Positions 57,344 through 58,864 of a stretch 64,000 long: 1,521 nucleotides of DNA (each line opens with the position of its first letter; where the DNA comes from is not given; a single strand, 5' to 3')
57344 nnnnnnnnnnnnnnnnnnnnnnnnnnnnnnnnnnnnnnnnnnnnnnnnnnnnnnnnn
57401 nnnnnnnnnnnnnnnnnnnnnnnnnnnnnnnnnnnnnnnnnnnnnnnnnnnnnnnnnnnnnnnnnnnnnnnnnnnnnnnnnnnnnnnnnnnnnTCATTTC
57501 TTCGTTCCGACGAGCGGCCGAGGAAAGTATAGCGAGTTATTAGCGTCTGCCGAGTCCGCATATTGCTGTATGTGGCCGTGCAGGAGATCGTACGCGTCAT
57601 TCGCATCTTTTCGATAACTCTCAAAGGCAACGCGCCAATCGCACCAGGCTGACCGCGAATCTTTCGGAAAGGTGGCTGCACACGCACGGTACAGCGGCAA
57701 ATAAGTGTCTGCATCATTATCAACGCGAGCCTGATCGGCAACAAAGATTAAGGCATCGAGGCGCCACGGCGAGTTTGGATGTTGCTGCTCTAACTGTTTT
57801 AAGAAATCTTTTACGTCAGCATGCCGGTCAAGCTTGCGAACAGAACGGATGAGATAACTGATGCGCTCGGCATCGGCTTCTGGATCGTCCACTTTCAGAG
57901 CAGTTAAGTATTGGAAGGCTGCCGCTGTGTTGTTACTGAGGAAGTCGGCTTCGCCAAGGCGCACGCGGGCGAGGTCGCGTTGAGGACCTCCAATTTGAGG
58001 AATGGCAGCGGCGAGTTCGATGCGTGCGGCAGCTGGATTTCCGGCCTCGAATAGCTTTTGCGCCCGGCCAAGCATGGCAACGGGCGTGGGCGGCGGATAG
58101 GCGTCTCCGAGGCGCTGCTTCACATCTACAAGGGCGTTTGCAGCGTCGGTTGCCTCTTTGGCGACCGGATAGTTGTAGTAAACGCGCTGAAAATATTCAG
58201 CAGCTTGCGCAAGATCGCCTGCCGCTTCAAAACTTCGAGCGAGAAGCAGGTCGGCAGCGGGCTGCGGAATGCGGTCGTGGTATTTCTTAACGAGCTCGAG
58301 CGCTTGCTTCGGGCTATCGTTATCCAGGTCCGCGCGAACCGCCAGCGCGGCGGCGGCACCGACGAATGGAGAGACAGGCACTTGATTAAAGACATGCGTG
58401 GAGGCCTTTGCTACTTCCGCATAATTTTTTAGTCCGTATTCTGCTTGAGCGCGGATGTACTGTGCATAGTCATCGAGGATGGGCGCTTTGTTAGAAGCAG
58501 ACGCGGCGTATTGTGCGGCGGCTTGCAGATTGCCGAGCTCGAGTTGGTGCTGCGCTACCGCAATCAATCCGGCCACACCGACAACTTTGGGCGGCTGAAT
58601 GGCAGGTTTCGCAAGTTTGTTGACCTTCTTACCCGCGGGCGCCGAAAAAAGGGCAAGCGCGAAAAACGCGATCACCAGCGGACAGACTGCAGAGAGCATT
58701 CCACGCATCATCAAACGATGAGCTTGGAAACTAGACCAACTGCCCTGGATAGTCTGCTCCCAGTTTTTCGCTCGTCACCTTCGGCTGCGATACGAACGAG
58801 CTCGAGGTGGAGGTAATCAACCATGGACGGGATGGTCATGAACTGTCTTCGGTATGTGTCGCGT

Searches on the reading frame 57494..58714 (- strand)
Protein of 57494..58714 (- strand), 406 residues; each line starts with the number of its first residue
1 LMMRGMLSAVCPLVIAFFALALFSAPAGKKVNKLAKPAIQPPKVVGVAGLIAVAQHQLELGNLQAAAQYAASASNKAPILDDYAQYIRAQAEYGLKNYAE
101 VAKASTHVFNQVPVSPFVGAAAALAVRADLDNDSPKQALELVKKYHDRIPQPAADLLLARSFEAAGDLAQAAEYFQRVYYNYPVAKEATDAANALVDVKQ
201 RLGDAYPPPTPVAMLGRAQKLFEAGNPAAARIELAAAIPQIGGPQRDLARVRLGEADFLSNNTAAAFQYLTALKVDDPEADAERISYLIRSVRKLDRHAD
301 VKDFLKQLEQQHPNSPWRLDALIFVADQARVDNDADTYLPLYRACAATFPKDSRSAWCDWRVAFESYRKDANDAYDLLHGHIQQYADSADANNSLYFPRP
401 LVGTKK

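Call 22: search_protein_families(library=pfam, proteins=[window:57494-58714:-], max_evalue=0.001)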
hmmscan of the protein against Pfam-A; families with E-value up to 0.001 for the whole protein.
window:57494-58714:- (406 aa): 3 families
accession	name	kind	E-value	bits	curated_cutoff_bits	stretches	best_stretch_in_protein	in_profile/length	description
PF13174.12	TPR_6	-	0.0003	21.7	26.3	1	154-183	2-31/33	Tetratricopeptide repeat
PF09976.15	TPR_21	-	0.00043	20.5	25.5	0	197-273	60-139/193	Tetratricopeptide repeat-like domain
PF13432.12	TPR_16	-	0.00079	20.3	32.7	0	129-183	7-62/65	Tetratricopeptide repeat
